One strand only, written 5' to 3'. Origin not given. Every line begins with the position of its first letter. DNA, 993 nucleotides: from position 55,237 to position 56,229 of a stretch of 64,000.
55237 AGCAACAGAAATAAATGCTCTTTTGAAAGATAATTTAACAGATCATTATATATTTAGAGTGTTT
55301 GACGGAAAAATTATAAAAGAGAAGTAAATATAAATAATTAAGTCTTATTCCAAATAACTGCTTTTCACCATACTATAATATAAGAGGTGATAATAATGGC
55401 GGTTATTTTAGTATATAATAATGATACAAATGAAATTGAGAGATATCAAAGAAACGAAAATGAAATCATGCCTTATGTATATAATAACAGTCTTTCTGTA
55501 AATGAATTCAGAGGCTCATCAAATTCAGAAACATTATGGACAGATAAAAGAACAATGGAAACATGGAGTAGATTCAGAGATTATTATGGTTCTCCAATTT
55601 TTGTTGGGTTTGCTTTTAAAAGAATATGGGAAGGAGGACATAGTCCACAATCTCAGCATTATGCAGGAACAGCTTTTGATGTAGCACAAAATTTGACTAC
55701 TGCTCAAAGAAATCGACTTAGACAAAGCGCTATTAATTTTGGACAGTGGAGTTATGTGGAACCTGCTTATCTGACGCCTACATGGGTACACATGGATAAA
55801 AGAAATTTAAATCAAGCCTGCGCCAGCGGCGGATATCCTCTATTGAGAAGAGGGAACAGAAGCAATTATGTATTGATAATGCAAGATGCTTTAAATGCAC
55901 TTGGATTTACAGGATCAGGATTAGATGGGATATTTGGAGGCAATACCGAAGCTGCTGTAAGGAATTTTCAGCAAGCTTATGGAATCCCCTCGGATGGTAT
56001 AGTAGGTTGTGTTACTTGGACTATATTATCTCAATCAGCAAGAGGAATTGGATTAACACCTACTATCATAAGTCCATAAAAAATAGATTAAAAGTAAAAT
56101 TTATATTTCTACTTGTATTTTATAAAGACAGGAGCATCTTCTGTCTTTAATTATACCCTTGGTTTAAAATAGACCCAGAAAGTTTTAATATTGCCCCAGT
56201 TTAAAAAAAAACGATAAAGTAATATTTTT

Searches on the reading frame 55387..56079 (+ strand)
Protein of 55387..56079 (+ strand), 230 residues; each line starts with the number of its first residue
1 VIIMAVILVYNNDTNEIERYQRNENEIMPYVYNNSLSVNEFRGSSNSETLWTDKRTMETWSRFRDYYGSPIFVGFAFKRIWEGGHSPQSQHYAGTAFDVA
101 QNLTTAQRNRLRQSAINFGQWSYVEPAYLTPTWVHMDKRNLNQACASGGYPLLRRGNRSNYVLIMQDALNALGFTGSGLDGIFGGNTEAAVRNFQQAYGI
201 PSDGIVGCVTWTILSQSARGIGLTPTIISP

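Call 59: search_protein_families(library=pfam, proteins=[window:55387-56079:+], max_evalue=1)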
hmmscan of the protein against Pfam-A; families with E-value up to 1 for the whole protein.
window:55387-56079:+ (230 aa): 3 families
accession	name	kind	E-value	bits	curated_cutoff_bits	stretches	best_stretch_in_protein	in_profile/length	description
PF01471.23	PG_binding_1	-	4.4e-16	59.2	23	1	160-214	3-57/57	Putative peptidoglycan binding domain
PF08291.16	Peptidase_M15_3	-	0.00043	20.8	23.2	1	53-135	25-106/108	Peptidase M15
PF09374.15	PG_binding_3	-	0.13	12.9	24.6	0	162-193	3-33/76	Predicted Peptidoglycan domain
